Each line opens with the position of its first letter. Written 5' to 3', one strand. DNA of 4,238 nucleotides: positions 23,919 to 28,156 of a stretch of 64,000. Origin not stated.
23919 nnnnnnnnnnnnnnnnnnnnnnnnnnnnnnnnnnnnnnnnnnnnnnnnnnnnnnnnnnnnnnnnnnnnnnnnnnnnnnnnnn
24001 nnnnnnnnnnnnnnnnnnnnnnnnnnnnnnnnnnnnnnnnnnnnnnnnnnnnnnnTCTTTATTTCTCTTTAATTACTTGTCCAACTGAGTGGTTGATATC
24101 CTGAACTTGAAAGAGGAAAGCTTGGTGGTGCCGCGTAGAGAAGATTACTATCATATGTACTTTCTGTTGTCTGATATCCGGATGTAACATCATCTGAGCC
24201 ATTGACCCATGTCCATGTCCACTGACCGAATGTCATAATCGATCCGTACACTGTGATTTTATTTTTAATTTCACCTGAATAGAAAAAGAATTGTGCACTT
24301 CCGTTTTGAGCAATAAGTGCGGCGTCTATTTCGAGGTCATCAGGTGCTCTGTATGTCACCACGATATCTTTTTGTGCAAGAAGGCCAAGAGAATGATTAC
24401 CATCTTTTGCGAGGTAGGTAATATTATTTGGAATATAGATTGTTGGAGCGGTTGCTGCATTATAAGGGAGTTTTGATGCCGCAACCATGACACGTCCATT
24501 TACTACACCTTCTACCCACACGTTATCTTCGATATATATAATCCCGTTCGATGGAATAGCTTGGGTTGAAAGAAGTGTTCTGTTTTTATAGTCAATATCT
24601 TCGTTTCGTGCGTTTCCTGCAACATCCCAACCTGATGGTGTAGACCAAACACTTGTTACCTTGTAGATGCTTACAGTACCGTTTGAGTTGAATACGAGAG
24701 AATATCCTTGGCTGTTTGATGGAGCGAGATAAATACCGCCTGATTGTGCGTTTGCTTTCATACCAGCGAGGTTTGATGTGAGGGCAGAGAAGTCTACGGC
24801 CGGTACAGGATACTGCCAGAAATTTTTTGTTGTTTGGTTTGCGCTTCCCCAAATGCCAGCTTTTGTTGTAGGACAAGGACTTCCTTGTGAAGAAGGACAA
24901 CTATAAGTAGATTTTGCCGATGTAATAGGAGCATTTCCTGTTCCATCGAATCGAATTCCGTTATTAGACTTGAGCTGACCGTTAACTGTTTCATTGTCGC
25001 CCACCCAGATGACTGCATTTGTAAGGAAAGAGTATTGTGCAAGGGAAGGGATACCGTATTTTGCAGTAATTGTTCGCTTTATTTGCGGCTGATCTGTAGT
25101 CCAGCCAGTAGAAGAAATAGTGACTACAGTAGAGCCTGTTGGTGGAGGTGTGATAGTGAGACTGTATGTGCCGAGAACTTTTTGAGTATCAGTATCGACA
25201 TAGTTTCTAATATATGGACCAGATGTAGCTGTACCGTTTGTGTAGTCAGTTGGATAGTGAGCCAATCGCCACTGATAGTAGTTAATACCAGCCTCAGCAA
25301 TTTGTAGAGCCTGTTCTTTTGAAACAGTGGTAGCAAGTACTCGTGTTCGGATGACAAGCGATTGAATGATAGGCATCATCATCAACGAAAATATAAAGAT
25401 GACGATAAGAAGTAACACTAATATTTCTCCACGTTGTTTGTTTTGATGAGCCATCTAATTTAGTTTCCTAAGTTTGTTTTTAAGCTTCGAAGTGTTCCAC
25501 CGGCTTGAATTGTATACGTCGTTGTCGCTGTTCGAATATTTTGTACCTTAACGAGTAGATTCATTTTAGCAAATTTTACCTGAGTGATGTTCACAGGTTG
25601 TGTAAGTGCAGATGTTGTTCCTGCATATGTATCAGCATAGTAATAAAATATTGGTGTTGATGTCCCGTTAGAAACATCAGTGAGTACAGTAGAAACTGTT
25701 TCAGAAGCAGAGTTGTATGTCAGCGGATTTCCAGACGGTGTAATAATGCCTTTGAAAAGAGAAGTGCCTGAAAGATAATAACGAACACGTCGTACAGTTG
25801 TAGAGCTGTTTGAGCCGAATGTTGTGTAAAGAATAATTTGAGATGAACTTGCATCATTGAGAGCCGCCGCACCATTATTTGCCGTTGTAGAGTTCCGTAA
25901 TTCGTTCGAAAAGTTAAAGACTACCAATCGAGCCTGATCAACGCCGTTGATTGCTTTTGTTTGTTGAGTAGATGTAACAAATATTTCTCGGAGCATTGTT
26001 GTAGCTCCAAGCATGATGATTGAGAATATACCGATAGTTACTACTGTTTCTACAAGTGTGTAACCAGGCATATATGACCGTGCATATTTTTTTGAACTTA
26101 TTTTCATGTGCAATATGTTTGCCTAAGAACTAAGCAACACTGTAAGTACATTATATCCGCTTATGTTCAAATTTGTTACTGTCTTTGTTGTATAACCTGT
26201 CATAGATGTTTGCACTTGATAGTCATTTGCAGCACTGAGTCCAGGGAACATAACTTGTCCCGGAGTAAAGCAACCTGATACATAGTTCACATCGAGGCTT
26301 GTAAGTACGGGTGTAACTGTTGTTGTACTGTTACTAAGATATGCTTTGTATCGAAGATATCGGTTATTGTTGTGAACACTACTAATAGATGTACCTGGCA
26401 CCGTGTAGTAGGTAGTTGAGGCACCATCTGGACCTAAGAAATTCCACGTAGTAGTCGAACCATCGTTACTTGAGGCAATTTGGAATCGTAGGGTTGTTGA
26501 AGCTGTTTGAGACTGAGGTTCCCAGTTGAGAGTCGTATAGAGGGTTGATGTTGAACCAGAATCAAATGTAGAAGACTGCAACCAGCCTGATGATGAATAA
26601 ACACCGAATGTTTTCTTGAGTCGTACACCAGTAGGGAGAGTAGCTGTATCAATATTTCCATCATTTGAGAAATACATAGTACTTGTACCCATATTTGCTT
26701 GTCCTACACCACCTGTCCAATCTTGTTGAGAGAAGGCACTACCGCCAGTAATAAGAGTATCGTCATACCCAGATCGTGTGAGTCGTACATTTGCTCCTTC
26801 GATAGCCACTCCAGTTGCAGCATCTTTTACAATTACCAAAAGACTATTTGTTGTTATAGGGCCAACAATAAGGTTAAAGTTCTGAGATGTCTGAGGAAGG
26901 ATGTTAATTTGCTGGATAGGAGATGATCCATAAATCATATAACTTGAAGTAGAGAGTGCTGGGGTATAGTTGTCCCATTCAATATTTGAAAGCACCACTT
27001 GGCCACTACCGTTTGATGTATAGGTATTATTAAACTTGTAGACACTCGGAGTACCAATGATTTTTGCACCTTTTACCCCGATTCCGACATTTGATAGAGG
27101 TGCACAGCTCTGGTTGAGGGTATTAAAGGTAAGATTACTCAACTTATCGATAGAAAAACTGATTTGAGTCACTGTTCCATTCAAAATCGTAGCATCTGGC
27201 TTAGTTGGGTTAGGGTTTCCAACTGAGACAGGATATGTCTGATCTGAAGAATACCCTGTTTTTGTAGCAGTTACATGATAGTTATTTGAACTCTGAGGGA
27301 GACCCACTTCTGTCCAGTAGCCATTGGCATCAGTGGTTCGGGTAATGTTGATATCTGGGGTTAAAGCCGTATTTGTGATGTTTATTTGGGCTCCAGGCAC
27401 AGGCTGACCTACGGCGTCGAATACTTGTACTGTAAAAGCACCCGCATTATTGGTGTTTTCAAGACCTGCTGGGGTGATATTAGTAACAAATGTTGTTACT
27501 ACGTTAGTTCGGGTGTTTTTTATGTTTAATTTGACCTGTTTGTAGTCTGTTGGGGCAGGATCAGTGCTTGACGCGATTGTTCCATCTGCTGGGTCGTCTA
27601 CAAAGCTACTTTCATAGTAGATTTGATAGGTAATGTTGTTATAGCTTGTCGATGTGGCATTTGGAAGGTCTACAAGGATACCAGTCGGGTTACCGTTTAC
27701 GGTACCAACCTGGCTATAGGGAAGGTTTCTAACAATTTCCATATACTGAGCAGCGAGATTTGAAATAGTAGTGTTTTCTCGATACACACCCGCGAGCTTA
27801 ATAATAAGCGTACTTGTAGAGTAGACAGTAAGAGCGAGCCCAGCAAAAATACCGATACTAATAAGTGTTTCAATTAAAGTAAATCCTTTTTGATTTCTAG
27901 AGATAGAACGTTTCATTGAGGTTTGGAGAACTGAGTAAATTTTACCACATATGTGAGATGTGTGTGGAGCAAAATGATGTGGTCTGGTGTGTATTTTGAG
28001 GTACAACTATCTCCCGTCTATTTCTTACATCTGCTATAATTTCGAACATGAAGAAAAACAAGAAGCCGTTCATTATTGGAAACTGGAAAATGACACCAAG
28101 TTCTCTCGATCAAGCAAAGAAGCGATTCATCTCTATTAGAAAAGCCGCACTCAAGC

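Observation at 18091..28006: Ten-kb type IV pilus locus with convergent operons and several unannotatable secreted proteins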

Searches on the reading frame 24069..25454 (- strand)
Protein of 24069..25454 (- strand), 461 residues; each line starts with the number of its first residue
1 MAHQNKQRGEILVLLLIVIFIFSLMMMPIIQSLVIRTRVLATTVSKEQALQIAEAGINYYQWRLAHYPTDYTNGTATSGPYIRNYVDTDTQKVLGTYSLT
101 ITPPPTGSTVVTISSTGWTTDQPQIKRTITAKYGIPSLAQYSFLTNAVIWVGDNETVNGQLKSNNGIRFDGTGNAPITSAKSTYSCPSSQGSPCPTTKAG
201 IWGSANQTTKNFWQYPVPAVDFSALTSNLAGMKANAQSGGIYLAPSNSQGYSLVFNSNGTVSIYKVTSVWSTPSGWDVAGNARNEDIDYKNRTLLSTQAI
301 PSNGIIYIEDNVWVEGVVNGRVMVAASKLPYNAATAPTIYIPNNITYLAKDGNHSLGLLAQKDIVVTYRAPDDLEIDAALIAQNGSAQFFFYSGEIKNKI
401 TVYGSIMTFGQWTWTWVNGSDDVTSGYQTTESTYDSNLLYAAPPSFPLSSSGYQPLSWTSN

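Call 3: search_protein_families(library=pfam, proteins=[window:24069-25454:-], max_evalue=0.1)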
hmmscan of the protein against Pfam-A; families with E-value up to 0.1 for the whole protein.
window:24069-25454:- (461 aa): 1 family
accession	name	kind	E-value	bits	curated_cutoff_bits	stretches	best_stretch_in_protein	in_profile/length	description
PF14341.11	PilX_N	-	4e-05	24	25.5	1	9-58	2-51/51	PilX N-terminal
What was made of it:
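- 24069..25454 (-): 461-aa PilX/GspK-like minor pilin. N-terminal hydrophobic segment ….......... without Glu5, and a large beta-rich body. PilX_N E 4e-5, 24.0 bits against a 25.5 cut-off (call 3).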

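Call 4: search_protein_families(library=ncbifam, proteins=[window:24069-25454:-], max_evalue=0.1)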
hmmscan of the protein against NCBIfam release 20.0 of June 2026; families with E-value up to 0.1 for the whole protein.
window:24069-25454:- (461 aa): 1 family
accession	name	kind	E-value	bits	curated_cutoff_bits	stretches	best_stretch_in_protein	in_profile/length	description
NF041013.1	T4P_ComGE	equivalog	0.035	14.2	49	1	6-65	2-61/83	competence type IV pilus minor pilin ComGE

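Call 41: search_protein_families(library=phrogs, proteins=[window:24069-25454:-], max_evalue=0.01)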
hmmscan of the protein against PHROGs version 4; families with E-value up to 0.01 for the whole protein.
window:24069-25454:- (461 aa): 0 families

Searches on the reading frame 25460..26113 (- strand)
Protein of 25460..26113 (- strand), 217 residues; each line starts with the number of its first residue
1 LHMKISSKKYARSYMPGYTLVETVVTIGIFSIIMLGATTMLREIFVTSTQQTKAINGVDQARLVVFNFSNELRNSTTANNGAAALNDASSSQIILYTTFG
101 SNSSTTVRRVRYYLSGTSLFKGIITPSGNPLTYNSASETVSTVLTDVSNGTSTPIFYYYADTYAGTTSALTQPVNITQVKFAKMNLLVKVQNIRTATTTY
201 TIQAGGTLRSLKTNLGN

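Call 3: search_protein_families(library=pfam, proteins=[window:25460-26113:-], max_evalue=0.1)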
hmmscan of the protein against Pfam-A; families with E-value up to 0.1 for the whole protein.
window:25460-26113:- (217 aa): 2 families
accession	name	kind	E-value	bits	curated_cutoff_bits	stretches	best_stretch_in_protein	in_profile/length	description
PF07963.17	N_methyl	-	8e-05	22.5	21.2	1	17-37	6-26/27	Prokaryotic N-terminal methylation motif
PF15529.11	Ntox24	-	0.073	13.8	24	0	70-149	10-87/91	Bacterial toxin 24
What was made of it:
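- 25460..26113 (-): 217-aa minor pilin, with weak GspJ/PilW-like matches. N_methyl 8e-5 (call 3).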

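Call 4: search_protein_families(library=ncbifam, proteins=[window:25460-26113:-], max_evalue=0.1)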
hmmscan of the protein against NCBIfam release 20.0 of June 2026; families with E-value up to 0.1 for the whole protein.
window:25460-26113:- (217 aa): 6 families
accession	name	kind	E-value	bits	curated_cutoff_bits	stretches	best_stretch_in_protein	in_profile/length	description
TIGR01711.1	gspJ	equivalog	0.0004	20.2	64.85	1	17-51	2-39/192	type II secretion system minor pseudopilin GspJ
NF007848.0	PRK10557.1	equivalog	0.00054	19.3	120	1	15-74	10-69/192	prepilin peptidase-dependent protein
NF041002.1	pilin_ComGF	equivalog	0.0033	17.6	80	1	16-87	2-73/139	competence type IV pilus minor pilin ComGF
TIGR02599.1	TIGR02599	subfamily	0.0039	16.5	256.5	1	17-80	1-64/361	Verru_Chthon cassette protein C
NF041013.1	T4P_ComGE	equivalog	0.0055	16.8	49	1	16-51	4-39/83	competence type IV pilus minor pilin ComGE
TIGR02532.1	IV_pilin_GFxxxE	domain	0.0068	16.2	16.3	1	17-37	3-23/24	prepilin-type N-terminal cleavage/methylation domain-containing protein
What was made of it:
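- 25460..26113 (-): Weak GspJ and ComGF matches (call 4).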

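Call 41: search_protein_families(library=phrogs, proteins=[window:25460-26113:-], max_evalue=0.01)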
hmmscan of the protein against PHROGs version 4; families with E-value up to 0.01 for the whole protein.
window:25460-26113:- (217 aa): 0 families

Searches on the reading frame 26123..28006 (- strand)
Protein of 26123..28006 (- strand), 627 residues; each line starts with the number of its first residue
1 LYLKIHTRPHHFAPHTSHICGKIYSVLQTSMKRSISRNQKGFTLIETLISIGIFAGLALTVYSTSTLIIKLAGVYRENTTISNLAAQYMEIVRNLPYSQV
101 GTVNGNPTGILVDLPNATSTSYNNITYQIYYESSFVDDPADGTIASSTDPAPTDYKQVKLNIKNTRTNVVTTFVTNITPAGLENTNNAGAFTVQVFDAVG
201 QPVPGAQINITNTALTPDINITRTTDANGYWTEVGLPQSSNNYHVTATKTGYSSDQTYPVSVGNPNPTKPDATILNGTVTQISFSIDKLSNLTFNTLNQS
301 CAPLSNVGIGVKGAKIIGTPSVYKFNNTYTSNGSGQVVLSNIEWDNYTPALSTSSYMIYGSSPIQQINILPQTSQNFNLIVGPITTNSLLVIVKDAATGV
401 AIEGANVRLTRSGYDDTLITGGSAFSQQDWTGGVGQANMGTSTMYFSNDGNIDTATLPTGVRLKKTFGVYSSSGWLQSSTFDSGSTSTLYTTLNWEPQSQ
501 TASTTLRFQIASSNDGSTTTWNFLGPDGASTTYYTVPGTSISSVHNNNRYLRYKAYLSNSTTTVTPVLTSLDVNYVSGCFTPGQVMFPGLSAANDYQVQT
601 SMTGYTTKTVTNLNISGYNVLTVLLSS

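Call 3: search_protein_families(library=pfam, proteins=[window:26123-28006:-], max_evalue=0.1)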
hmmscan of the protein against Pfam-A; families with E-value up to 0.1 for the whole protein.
window:26123-28006:- (627 aa): 5 families
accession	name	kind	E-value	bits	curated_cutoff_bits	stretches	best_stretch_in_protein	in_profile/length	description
PF13620.12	CarboxypepD_reg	-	7.2e-13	49.1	32.3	1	192-267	3-74/82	Carboxypeptidase regulatory-like domain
PF07963.17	N_methyl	-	8.3e-06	25.6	21.2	1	37-55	2-20/27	Prokaryotic N-terminal methylation motif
PF22902.2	NOMO1-like_9th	-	8.8e-06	25.9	27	1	199-253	9-61/75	BOS complex subunit NOMO1-like, beta sandwich domain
PF17802.7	SpaA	-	0.00056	20.5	23.1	1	193-267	5-81/91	Prealbumin-like fold domain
PF13715.12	CarbopepD_reg_2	-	0.00064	20.1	32.2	1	194-266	4-68/88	CarboxypepD_reg-like domain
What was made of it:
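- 26123..27916 (-): Large modular pilin, about 597 aa from the internal Met (the mechanical ORF runs to 28006). It has a prepilin leader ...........|FTLIE and a CarboxypepD_reg-like beta-sandwich at aa 192-267 of the 627-aa ORF. N_methyl 8.3e-6 and CarboxypepD_reg 7.2e-13 (call 3).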

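Call 4: search_protein_families(library=ncbifam, proteins=[window:26123-28006:-], max_evalue=0.1)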
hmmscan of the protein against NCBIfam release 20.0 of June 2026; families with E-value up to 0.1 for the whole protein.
window:26123-28006:- (627 aa): 7 families
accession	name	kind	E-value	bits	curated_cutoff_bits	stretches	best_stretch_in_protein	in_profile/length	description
NF041013.1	T4P_ComGE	equivalog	3.7e-05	23.7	49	1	38-89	2-53/83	competence type IV pilus minor pilin ComGE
TIGR02532.1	IV_pilin_GFxxxE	domain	0.00011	21.9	16.3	1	39-61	1-23/24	prepilin-type N-terminal cleavage/methylation domain-containing protein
TIGR01711.1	gspJ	equivalog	0.00085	19.2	64.85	1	40-70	1-31/192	type II secretion system minor pseudopilin GspJ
TIGR01707.1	gspI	equivalog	0.011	16.2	44.35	1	41-79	1-39/101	type II secretion system minor pseudopilin GspI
NF041002.1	pilin_ComGF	equivalog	0.021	15.1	80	1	39-70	1-32/139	competence type IV pilus minor pilin ComGF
NF040982.1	ComGD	equivalog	0.059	13.8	70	1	39-70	1-32/139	competence type IV pilus minor pilin ComGD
NF007800.0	PRK10506.1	equivalog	0.092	12.6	158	0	35-58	4-27/163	prepilin peptidase-dependent protein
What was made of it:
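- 26123..27916 (-): TIGR02532 (call 4).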

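Call 41: search_protein_families(library=phrogs, proteins=[window:26123-28006:-], max_evalue=0.01)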
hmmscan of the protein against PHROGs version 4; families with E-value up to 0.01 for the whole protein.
window:26123-28006:- (627 aa): 0 families
